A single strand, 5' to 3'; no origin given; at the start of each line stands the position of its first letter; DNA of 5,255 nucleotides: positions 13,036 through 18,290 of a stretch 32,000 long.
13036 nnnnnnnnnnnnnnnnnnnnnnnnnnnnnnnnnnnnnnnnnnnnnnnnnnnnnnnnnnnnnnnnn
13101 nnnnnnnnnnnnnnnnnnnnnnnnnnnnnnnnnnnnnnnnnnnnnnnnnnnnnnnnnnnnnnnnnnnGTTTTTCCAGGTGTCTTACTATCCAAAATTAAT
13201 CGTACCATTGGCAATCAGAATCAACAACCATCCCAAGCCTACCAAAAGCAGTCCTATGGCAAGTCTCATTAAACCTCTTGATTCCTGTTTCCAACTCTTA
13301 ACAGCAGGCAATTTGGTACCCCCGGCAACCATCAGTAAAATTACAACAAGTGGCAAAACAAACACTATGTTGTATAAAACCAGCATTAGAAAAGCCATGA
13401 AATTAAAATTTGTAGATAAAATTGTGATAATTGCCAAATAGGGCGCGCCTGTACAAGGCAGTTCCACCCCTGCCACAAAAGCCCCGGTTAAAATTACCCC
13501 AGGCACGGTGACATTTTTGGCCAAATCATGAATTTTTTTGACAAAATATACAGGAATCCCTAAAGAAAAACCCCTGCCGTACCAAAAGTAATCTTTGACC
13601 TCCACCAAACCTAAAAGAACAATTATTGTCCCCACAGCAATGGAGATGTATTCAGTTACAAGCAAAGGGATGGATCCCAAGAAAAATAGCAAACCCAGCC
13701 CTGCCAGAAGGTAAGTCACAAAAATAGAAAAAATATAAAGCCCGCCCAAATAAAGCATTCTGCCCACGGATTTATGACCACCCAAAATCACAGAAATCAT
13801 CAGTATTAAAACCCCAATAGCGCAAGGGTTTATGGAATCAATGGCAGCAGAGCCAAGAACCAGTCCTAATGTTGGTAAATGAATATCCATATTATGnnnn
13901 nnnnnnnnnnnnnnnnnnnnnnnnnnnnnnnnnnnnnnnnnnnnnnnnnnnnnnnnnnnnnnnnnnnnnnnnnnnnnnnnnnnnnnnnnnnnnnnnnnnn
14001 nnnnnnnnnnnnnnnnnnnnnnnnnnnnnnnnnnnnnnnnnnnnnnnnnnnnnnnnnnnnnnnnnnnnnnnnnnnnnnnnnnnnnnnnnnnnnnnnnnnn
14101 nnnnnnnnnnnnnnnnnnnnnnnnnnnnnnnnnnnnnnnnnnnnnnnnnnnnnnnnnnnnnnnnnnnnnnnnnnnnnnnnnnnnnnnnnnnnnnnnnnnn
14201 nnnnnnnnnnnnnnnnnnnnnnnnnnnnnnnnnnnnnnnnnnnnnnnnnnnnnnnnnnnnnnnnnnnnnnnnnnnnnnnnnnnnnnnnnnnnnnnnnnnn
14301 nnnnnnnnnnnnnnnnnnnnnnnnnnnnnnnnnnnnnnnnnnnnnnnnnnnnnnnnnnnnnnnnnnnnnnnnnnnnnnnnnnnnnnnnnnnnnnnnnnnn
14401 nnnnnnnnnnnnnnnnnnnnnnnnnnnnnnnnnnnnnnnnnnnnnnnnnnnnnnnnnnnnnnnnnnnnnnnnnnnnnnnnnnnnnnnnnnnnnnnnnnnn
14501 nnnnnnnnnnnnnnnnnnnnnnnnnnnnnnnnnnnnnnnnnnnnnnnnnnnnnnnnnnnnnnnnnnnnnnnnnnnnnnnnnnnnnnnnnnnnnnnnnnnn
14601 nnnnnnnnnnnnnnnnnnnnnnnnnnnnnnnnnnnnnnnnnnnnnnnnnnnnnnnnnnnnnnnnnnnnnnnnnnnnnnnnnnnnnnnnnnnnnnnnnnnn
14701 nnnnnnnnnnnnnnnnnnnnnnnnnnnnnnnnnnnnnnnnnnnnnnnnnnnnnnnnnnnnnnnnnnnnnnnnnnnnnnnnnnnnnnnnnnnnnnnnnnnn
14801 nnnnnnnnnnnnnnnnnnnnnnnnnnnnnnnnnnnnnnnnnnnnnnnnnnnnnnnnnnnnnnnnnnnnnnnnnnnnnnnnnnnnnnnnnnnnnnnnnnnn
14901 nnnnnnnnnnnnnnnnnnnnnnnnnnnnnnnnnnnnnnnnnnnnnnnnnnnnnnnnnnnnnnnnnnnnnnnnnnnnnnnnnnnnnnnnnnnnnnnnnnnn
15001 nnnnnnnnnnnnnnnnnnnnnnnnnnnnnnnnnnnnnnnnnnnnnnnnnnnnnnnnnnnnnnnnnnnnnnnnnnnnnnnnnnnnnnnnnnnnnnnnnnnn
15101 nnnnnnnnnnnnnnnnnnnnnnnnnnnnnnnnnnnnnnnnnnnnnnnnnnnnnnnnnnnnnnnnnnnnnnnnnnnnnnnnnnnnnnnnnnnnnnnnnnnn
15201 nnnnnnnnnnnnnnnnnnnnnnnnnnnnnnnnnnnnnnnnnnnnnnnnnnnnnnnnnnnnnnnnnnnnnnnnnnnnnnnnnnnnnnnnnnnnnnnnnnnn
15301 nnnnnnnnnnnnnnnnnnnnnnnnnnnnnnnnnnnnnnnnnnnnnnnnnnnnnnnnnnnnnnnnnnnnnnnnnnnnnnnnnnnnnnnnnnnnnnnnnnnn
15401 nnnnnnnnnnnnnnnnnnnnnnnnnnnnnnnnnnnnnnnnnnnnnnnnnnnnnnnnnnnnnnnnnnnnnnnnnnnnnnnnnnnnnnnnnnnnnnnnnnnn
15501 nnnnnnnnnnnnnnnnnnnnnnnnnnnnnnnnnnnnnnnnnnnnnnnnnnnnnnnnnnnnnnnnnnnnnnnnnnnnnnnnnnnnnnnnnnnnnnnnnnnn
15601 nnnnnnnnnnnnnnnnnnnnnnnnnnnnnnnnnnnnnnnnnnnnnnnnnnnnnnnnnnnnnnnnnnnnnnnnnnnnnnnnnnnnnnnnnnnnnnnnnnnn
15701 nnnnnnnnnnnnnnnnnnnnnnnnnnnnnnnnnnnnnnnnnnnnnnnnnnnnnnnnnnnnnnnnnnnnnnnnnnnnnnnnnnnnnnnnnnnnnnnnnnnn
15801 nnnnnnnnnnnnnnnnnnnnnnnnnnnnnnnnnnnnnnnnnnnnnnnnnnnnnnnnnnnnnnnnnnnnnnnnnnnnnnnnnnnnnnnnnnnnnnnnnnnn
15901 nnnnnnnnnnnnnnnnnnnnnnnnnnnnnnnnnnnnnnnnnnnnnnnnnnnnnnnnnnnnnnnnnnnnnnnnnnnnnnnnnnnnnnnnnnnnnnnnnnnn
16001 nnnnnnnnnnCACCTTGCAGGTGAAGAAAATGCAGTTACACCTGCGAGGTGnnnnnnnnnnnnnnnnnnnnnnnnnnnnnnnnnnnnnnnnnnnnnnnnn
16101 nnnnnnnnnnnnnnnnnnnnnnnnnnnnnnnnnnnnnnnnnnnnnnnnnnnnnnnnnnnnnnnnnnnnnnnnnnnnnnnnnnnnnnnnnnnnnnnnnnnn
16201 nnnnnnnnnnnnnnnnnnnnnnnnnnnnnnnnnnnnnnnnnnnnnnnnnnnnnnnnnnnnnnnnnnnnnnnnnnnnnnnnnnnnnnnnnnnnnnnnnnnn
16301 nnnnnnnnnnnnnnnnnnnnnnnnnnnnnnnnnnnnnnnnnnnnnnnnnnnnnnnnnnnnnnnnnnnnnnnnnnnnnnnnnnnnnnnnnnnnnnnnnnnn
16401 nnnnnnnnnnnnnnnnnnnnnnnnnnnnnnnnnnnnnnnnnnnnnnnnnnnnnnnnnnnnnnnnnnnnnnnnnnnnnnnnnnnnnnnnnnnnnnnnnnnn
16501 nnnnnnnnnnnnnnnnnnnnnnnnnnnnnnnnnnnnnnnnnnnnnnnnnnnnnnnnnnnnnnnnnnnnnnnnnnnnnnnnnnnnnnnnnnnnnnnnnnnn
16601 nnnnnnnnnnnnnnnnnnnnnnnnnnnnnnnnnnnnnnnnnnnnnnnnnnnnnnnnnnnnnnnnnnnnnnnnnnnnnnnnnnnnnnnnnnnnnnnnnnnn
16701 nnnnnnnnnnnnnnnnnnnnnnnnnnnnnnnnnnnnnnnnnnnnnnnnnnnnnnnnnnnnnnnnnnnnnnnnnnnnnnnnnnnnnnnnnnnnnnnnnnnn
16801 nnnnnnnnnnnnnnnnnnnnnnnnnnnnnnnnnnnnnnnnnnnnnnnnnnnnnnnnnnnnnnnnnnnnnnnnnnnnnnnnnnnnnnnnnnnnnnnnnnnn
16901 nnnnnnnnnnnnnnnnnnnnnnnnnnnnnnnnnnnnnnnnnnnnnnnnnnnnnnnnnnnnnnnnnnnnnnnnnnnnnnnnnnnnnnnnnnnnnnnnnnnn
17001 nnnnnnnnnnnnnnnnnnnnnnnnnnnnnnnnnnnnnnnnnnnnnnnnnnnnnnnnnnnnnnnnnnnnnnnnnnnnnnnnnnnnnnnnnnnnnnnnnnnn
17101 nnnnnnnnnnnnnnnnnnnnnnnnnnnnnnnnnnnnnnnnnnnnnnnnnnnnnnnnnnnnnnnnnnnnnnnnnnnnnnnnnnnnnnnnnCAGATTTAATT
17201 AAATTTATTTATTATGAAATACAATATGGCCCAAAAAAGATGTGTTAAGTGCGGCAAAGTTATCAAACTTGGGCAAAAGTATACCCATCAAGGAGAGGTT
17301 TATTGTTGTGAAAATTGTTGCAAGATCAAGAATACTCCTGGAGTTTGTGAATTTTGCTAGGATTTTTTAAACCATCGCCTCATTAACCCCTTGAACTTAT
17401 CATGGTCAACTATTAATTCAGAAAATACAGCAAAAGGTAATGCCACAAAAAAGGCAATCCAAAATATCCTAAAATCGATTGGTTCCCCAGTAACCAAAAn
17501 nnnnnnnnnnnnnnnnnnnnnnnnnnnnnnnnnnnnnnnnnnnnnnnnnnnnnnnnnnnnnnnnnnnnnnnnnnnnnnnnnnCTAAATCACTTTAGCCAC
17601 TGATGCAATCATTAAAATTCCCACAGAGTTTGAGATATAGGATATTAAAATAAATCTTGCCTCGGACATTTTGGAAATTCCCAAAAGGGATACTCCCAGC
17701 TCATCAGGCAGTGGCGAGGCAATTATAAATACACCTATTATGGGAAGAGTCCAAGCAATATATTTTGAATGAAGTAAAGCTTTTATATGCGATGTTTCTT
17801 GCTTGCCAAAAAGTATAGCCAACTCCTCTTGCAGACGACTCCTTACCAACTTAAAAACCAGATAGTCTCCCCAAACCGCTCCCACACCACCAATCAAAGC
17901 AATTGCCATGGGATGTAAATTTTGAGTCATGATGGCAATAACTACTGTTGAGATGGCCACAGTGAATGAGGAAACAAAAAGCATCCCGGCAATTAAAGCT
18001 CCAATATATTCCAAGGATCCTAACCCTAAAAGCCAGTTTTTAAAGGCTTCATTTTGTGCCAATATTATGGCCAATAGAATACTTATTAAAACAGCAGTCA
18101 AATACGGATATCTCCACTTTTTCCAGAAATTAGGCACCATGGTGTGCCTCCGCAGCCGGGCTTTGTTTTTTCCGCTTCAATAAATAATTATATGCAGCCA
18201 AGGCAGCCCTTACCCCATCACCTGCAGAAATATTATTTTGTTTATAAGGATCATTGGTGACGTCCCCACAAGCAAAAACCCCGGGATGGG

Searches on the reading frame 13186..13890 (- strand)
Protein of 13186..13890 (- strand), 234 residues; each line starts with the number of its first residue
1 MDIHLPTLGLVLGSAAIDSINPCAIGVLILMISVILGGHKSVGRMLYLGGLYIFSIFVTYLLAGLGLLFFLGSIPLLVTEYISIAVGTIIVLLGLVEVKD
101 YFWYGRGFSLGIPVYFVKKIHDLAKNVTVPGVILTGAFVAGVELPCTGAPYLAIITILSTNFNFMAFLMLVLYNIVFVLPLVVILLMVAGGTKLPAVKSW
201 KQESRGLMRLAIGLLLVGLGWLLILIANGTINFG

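Call 71: search_protein_families(library=pfam, proteins=[window:13186-13890:-])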
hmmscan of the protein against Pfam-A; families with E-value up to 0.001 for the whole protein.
window:13186-13890:- (234 aa): 1 family
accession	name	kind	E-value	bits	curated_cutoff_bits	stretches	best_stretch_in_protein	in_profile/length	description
PF11139.14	SfLAP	-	1.1e-08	35.3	35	1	11-223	1-207/213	Sap, sulfolipid-1-addressing protein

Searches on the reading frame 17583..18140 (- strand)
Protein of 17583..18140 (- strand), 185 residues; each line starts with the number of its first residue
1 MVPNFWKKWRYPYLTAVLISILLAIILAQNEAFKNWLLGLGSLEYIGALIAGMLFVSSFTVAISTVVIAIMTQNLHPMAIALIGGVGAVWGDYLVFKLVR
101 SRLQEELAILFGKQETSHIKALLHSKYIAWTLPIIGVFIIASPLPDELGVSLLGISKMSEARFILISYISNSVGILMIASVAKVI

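Call 71: search_protein_families(library=pfam, proteins=[window:17583-18140:-])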
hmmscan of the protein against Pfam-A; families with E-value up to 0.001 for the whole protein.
window:17583-18140:- (185 aa): 1 family
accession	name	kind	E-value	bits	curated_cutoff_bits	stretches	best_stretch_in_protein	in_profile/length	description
PF09335.16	VTT_dom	-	0.00026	21.9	33.9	1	66-180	11-119/123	VTT domain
